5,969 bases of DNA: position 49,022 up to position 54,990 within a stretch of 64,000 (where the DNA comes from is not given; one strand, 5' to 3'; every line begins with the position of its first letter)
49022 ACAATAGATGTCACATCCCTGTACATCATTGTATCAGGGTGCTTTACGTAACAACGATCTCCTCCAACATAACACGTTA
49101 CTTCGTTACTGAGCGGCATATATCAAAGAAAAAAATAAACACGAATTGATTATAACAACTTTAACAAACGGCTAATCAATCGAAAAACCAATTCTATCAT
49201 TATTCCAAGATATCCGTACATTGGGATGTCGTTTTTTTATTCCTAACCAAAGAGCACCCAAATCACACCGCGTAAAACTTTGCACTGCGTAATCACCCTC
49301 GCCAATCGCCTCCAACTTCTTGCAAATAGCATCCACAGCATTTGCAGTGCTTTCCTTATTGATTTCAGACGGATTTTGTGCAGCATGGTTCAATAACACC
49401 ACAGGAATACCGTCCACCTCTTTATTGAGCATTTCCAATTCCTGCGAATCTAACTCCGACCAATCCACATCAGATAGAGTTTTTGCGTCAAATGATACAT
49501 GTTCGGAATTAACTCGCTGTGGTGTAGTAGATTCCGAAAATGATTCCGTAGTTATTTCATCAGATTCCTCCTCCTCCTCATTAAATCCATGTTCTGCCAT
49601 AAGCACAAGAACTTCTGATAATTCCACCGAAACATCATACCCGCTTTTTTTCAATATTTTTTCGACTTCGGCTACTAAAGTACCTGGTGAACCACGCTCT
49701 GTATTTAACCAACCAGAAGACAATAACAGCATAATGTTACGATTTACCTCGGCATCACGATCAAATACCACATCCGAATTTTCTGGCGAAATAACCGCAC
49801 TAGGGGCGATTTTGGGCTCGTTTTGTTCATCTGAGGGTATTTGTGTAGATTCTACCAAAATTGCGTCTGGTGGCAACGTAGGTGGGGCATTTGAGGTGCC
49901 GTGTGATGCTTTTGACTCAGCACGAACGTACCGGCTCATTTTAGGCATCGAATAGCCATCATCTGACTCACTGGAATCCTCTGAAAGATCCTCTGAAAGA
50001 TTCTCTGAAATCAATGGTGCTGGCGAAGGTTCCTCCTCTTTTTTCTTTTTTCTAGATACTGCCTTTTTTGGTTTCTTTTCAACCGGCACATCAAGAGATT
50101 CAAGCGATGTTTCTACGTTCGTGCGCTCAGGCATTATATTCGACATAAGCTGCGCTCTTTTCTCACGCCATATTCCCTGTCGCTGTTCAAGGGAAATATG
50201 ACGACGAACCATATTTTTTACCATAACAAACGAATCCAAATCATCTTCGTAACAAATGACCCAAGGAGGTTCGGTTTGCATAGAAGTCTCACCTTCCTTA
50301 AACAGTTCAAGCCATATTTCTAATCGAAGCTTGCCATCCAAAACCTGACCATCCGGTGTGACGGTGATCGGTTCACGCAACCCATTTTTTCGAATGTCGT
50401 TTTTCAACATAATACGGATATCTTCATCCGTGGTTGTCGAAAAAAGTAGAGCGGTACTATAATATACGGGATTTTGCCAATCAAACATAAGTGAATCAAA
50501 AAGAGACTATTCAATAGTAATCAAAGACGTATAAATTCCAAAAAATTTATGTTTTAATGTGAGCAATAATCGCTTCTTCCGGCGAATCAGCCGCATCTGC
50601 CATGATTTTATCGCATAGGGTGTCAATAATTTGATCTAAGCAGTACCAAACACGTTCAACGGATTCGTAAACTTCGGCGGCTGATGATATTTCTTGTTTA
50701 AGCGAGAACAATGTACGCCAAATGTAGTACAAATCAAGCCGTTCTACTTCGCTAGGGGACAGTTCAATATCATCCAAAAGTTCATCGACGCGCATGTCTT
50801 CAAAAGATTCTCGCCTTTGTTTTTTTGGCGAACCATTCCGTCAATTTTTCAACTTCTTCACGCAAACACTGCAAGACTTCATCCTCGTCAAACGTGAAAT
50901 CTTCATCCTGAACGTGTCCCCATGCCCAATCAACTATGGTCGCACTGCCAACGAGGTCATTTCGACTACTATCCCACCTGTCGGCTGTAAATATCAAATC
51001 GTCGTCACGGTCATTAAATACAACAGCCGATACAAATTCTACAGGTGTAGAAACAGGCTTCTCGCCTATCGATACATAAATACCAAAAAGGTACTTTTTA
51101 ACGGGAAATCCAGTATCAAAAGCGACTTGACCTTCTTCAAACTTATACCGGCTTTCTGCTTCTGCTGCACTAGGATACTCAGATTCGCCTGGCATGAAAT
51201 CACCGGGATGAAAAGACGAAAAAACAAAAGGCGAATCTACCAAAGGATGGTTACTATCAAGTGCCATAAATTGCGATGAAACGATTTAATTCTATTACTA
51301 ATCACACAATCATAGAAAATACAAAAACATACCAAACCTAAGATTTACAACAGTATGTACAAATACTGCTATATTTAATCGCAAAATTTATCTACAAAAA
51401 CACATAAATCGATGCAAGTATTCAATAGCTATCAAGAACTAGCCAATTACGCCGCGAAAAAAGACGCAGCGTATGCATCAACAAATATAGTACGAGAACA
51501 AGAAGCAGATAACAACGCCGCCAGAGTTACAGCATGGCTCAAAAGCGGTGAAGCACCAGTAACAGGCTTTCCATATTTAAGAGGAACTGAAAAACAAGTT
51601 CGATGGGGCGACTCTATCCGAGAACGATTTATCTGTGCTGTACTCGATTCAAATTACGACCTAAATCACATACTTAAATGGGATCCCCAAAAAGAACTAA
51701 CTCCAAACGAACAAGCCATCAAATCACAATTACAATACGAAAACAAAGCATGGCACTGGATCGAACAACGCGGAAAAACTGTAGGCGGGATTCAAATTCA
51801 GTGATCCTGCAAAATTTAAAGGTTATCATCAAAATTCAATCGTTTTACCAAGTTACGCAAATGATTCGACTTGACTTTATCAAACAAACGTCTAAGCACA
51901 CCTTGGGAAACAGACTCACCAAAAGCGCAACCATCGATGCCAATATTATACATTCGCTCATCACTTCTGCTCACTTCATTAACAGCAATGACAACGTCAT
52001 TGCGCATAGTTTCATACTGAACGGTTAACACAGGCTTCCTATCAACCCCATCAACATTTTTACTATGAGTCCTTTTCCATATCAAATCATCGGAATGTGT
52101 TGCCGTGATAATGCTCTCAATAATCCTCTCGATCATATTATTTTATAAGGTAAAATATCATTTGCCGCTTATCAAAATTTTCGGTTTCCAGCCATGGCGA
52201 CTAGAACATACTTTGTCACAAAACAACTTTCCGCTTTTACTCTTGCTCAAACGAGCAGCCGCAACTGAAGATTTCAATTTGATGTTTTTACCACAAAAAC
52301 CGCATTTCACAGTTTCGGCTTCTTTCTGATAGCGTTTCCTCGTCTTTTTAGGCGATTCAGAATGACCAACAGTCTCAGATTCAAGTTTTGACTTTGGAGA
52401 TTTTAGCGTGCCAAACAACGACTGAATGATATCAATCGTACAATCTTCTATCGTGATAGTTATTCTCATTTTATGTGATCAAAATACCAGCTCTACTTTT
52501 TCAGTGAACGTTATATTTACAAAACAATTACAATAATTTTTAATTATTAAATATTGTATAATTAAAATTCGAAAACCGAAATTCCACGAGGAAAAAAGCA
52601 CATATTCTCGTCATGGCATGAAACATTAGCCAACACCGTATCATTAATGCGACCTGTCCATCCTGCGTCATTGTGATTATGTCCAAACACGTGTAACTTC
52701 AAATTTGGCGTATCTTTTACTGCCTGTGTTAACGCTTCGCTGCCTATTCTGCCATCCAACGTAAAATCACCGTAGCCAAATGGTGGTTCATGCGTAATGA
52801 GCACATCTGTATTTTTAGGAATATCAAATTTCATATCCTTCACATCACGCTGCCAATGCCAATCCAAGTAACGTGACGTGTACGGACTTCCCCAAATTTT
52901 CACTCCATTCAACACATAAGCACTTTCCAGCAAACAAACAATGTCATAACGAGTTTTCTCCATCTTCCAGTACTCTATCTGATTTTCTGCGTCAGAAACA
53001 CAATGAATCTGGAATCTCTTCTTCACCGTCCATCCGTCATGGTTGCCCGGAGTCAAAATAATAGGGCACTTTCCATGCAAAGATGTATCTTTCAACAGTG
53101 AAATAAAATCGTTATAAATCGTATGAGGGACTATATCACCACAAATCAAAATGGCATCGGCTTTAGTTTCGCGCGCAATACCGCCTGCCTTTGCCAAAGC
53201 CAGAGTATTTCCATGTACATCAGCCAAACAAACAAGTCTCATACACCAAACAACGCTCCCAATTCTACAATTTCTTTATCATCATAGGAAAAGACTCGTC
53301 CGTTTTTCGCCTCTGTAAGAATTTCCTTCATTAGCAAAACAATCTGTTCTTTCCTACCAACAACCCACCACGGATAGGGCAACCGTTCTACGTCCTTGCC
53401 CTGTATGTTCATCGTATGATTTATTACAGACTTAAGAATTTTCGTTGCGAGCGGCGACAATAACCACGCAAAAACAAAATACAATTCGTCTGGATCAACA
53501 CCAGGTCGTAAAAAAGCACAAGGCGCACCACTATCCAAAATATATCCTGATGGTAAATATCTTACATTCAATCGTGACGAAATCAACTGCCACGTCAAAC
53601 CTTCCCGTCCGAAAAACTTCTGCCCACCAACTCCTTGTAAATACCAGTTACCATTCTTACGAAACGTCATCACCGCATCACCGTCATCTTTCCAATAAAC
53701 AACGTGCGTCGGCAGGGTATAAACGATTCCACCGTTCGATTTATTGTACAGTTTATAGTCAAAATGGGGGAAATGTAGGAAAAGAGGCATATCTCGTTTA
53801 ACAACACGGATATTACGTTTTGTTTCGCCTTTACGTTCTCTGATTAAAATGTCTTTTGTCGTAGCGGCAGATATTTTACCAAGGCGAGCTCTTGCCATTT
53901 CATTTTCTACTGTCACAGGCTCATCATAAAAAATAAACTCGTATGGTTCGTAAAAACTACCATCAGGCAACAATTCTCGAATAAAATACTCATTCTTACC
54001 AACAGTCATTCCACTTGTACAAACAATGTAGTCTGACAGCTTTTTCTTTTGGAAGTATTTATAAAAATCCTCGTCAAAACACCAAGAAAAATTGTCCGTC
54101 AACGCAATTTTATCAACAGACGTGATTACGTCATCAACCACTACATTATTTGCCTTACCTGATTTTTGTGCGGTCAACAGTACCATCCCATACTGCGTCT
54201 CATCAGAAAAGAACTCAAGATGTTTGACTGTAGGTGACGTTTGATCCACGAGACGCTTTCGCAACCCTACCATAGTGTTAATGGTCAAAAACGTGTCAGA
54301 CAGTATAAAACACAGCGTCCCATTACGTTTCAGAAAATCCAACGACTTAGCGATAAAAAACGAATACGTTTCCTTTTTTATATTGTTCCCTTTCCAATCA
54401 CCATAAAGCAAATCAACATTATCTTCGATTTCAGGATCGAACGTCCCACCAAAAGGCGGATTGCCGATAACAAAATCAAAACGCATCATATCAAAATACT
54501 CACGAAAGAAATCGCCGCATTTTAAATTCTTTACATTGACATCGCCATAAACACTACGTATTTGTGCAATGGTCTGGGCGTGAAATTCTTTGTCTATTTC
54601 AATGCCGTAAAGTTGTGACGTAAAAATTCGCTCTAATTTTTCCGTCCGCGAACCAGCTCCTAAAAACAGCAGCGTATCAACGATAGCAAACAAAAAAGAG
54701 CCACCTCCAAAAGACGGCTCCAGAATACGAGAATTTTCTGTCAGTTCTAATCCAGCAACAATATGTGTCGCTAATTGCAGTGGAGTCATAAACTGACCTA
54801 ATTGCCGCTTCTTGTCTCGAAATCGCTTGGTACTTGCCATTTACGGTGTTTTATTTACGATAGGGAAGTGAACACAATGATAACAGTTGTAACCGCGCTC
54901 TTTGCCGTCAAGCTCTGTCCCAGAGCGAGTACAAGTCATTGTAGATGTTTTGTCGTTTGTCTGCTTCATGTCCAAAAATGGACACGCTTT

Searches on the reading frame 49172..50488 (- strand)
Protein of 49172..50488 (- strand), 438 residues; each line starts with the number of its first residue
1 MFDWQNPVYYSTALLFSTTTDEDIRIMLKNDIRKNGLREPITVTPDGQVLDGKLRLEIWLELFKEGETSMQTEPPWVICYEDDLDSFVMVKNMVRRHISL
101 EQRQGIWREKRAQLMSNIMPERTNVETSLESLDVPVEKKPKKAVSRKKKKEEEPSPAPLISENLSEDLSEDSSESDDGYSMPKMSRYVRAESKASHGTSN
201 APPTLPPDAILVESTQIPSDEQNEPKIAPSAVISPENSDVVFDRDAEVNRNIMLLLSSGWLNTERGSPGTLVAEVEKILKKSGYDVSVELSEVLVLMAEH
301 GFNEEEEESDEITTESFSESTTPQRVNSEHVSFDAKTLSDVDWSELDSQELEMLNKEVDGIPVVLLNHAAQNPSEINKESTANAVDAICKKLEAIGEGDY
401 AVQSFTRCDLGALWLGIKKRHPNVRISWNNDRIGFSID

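Call 10: search_protein_families(library=phrogs, proteins=[window:49172-50488:-], max_evalue=0.001)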
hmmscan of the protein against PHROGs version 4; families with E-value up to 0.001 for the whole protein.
window:49172-50488:- (438 aa): 3 families
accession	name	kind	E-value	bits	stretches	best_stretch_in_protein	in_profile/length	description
phrog_21315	-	unknown function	1.4e-06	28.5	1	15-109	23-111/415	-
phrog_27360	-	unknown function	1.2e-05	25.8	1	20-104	26-116/312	-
phrog_3951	-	unknown function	4.2e-05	24.2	1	15-116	35-133/301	-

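Call 14: search_protein_families(library=pfam, proteins=[window:49172-50488:-], max_evalue=0.01)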
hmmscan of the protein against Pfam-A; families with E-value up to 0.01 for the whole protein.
window:49172-50488:- (438 aa): 0 families

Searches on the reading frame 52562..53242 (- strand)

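Call 10: search_protein_families(library=phrogs, proteins=[window:52562-53242:-], max_evalue=0.001)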
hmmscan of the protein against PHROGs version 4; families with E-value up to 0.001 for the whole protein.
window:52562-53242:- (226 aa): 2 families
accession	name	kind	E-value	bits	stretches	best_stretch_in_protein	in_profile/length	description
phrog_1649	-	other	3.6e-17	63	1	1-206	36-267/308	metallo-phosphoesterase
phrog_547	-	other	4.6e-05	23.6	0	26-193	71-169/245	phosphoesterase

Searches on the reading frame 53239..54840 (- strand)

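Call 10: search_protein_families(library=phrogs, proteins=[window:53239-54840:-], max_evalue=0.001)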
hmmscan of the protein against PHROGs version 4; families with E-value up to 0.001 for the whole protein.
window:53239-54840:- (533 aa): 13 families
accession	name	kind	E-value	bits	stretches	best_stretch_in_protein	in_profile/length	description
phrog_9133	-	unknown function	3e-21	76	1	8-268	728-949/1259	-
phrog_2713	-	unknown function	2.1e-12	47.8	1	6-201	182-370/520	-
phrog_16674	-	other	2.7e-12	46.2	1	118-226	672-784/1364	DNA methyltransferase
phrog_1685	-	unknown function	2.9e-10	39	1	14-199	92-248/2278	-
phrog_5172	-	unknown function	2.7e-08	33.9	1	9-131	15-104/377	-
phrog_3820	-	other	3e-07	30.8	1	10-133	44-141/255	DNA methyltransferase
phrog_1600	-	other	3.2e-07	30.2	1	4-243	17-250/489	DNA methyltransferase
phrog_24008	-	DNA, RNA and nucleotide metabolism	4.5e-07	29.1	1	10-188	68-205/1006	helicase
phrog_11801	-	other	6e-06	24.6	1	121-197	231-298/2269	DNA methyltransferase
phrog_14586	-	unknown function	6.6e-05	23.6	1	118-186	2-60/248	-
phrog_10089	-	moron, auxiliary metabolic gene and host takeover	0.00011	19.9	1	74-185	1711-1805/4647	DarB-like antirestriction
phrog_3689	-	other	0.00012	22.4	1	118-185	65-120/348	DNA methyltransferase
phrog_6380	-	other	0.00024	21.2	1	101-237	102-241/382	DNA methyltransferase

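Call 14: search_protein_families(library=pfam, proteins=[window:53239-54840:-], max_evalue=0.01)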
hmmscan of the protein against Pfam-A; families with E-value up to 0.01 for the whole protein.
window:53239-54840:- (533 aa): 3 families
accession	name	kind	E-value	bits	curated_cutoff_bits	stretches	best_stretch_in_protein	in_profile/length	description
PF07669.17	Eco57I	-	1.7e-16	61.2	25.3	1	100-201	53-157/171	Eco57I restriction-modification methylase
PF02384.22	N6_Mtase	-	2.5e-13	50.5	20.4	1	9-201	20-205/311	N-6 DNA Methylase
PF09445.16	Methyltransf_15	-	0.0016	18.5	22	1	58-133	7-84/165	RNA cap guanine-N2 methyltransferase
